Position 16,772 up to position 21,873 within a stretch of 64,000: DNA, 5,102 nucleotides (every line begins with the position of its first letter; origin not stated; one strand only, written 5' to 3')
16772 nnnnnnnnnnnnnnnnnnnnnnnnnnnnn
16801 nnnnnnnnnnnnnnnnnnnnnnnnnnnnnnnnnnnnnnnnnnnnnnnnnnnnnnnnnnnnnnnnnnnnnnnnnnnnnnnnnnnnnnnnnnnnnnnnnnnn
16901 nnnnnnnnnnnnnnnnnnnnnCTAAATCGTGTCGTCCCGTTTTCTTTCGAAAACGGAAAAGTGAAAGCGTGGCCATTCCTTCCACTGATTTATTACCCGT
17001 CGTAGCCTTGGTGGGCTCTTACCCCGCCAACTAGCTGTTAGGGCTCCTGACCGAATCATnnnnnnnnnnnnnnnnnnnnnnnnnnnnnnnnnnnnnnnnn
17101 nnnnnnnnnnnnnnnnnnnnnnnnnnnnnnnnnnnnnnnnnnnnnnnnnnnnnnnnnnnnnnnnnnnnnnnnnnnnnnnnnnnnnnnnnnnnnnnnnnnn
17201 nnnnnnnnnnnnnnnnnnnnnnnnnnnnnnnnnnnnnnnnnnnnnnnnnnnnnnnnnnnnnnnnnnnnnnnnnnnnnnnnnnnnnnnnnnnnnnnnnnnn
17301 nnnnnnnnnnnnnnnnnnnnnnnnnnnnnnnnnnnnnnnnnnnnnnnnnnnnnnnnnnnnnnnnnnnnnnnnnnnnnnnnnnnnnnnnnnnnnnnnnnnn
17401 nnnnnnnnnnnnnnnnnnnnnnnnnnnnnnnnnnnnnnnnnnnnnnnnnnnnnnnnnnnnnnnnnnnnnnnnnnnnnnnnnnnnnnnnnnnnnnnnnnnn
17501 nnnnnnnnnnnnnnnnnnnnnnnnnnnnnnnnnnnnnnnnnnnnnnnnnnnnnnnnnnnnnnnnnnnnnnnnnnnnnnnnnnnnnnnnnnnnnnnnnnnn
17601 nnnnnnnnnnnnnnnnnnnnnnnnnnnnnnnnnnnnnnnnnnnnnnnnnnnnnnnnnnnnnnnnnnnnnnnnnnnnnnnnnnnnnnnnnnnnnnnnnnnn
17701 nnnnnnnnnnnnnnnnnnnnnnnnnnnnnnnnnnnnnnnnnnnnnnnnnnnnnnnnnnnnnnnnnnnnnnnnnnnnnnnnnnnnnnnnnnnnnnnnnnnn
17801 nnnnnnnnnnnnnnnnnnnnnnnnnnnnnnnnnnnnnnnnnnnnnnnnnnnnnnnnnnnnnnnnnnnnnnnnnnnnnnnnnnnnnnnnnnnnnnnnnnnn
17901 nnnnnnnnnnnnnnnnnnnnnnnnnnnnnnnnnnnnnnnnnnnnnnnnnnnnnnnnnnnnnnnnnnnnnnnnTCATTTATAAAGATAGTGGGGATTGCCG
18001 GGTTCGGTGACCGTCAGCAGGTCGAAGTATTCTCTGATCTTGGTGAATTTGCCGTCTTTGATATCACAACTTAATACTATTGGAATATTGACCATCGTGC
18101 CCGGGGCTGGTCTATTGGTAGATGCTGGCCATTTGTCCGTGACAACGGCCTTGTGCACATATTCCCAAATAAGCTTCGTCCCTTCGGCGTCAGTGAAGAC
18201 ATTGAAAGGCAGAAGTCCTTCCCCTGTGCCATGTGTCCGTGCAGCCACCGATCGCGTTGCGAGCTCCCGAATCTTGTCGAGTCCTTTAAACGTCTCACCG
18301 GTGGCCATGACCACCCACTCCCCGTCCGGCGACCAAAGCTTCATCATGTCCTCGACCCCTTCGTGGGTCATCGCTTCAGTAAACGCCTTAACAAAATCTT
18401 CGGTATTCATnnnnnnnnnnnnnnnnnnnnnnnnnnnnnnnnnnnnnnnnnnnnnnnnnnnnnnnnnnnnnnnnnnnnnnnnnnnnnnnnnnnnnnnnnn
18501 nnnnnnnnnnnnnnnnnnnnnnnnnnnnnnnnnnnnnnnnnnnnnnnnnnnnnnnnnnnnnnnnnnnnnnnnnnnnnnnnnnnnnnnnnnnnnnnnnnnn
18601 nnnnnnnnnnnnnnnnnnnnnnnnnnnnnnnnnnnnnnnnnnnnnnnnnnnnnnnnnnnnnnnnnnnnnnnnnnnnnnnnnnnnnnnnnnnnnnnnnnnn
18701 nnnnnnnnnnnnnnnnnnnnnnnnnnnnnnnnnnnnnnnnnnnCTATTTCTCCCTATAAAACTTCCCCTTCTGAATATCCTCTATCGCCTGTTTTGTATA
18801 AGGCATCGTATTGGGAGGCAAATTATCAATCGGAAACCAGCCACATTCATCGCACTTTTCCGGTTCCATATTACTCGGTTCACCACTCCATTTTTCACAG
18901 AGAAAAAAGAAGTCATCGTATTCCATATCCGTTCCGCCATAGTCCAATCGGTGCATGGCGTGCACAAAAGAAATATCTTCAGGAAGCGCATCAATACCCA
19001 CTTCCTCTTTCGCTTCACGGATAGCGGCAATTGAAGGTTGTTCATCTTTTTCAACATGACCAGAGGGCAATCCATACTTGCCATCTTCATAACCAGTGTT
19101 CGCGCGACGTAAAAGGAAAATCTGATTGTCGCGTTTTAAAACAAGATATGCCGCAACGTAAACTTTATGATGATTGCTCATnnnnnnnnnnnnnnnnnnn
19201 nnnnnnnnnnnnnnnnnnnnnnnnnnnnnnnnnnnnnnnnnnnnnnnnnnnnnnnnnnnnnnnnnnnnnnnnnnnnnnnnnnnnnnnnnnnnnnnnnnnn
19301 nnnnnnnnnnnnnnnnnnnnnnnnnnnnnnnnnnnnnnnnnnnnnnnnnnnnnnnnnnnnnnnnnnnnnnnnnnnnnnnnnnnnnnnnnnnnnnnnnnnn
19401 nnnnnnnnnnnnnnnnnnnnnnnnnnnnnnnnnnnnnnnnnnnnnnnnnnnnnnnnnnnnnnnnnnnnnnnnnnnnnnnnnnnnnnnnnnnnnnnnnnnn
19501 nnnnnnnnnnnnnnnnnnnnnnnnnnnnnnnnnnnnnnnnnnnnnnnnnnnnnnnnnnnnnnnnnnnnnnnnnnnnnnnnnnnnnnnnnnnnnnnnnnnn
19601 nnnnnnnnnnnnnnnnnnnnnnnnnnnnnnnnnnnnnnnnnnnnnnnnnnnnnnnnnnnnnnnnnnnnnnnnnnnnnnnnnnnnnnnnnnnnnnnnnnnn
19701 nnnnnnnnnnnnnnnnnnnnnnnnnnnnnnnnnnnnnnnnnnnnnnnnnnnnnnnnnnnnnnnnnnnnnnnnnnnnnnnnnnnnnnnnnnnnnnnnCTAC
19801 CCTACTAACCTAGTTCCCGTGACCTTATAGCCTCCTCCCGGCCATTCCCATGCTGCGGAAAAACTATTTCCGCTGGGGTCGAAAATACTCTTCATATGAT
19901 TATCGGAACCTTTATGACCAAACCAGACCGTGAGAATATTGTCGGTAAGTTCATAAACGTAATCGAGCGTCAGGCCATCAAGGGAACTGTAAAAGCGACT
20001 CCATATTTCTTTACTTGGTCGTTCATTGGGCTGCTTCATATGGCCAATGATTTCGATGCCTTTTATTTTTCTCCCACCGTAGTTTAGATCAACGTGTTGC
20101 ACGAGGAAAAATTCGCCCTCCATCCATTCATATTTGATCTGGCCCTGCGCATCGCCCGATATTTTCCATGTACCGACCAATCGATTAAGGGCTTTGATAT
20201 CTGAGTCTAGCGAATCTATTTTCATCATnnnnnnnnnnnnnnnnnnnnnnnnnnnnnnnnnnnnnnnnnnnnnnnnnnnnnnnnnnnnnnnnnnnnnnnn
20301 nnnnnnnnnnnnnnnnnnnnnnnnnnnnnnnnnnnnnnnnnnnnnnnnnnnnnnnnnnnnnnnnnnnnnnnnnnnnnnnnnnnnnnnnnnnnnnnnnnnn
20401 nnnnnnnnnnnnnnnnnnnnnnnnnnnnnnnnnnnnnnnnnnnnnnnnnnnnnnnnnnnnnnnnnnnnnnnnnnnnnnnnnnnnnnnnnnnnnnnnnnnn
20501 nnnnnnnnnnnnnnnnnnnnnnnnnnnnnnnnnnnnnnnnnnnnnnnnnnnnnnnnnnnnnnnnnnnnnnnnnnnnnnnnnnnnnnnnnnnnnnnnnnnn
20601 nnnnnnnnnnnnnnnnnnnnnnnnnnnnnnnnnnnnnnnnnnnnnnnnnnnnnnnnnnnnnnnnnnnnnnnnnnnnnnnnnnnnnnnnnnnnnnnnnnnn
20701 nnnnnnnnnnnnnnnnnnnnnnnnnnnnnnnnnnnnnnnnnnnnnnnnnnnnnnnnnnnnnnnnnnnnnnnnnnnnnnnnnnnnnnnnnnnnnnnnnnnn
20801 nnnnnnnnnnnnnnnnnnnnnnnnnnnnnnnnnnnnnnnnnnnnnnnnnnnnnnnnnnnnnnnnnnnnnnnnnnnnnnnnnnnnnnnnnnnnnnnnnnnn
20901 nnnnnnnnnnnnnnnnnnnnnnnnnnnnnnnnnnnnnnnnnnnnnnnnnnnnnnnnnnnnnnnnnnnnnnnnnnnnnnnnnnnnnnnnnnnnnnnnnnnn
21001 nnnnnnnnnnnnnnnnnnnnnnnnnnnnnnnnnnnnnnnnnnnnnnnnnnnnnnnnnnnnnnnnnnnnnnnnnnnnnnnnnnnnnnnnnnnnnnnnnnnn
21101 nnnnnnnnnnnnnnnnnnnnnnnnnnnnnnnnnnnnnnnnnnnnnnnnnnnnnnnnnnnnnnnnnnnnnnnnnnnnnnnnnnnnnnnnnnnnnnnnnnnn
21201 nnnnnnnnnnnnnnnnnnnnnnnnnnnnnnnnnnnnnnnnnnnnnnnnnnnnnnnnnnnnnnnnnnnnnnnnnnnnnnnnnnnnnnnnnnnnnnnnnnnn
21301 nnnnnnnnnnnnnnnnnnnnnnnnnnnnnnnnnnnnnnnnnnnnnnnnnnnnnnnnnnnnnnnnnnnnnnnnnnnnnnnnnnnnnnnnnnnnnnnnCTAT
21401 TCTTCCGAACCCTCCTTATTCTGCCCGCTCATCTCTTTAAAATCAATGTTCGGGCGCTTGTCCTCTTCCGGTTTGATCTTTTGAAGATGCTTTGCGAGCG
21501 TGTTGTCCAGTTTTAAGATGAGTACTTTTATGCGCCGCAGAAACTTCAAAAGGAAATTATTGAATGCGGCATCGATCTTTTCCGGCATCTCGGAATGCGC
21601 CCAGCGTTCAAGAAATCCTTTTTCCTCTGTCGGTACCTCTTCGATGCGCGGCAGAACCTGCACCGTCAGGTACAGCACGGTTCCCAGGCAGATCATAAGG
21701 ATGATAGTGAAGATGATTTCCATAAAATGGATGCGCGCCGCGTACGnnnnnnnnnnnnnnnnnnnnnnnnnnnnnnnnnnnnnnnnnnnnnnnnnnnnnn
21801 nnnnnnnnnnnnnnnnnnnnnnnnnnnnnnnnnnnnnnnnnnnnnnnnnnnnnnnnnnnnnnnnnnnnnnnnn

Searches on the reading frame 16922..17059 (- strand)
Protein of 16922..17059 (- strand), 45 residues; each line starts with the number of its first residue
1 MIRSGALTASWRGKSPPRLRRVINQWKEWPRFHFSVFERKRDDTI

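Call 45: find_homologous_proteins(query=window:16922-17059:-, max_evalue=10)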
Query window:16922-17059:-: no candidate shares three 5-residue words with the query. No homologue found.

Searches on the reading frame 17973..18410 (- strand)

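Call 38: search_protein_families(library=pfam, proteins=[window:17973-18410:-], max_evalue=0.1)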
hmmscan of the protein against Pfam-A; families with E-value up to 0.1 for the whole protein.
window:17973-18410:- (145 aa): 5 families
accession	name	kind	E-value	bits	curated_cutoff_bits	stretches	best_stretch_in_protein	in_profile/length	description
PF12680.13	SnoaL_2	-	1.2e-05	26.3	27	1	7-124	1-101/102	SnoaL-like domain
PF13474.12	SnoaL_3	-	0.0035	18.1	22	1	5-56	3-54/121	SnoaL-like domain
PF14469.11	AKAP28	-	0.033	14.4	22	0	8-36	5-33/121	28 kDa A-kinase anchor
PF11533.15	AtzH-like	-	0.065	13.4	27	1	4-53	13-62/126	AtzH-like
PF07107.17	WI12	-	0.07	13.8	27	0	109-138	39-69/104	Wound-induced protein WI12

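Call 39: search_protein_families(library=padloc, proteins=[window:17973-18410:-], max_evalue=0.1)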
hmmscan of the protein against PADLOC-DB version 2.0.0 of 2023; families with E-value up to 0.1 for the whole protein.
window:17973-18410:- (145 aa): 0 families

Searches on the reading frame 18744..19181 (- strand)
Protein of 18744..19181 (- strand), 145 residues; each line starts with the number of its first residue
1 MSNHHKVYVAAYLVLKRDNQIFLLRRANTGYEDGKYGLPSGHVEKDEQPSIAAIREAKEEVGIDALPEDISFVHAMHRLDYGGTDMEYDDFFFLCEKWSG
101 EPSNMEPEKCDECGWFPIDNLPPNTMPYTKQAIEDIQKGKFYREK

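Call 38: search_protein_families(library=pfam, proteins=[window:18744-19181:-], max_evalue=0.1)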
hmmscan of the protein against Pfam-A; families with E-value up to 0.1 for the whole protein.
window:18744-19181:- (145 aa): 3 families
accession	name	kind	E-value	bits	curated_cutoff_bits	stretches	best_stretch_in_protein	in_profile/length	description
PF00293.34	NUDIX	-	1.2e-19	71.1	21.1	1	7-127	4-125/134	NUDIX domain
PF14815.12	NUDIX_4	-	2.4e-07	31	35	1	12-127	2-104/113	NUDIX domain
PF22327.2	Nudt16-like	-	0.07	13.5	27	1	32-66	31-66/161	U8 snoRNA-decapping enzyme-like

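Call 39: search_protein_families(library=padloc, proteins=[window:18744-19181:-], max_evalue=0.1)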
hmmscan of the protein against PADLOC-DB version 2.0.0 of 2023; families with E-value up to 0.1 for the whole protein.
window:18744-19181:- (145 aa): 1 family
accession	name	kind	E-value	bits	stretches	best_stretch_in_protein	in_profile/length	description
PDLC04899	PDC-S07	-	2.5e-13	47.9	1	6-126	6-117/135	-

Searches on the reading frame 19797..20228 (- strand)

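Call 38: search_protein_families(library=pfam, proteins=[window:19797-20228:-], max_evalue=0.1)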
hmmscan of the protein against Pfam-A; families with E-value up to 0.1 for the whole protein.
window:19797-20228:- (143 aa): 1 family
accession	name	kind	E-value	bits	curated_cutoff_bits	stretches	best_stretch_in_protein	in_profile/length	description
PF07617.17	DUF1579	-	0.08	13.3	25.2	0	13-64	8-70/155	Protein of unknown function (DUF1579)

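Call 39: search_protein_families(library=padloc, proteins=[window:19797-20228:-], max_evalue=0.1)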
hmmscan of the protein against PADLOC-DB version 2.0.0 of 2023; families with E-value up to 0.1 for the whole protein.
window:19797-20228:- (143 aa): 0 families

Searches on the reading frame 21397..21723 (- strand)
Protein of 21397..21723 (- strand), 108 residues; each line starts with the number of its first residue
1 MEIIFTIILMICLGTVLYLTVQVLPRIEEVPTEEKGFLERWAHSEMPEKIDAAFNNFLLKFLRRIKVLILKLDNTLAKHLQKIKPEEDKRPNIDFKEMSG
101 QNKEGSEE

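Call 38: search_protein_families(library=pfam, proteins=[window:21397-21723:-], max_evalue=0.1)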
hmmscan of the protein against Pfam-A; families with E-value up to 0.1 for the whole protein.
window:21397-21723:- (108 aa): 1 family
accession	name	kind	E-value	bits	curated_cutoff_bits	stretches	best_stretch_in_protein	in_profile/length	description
PF23084.1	KH_PARP14_1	-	0.023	15.5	21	1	44-88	3-46/84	PARP14, first type I KH domain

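Call 39: search_protein_families(library=padloc, proteins=[window:21397-21723:-], max_evalue=0.1)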
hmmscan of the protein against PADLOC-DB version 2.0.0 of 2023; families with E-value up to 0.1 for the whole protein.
window:21397-21723:- (108 aa): 0 families
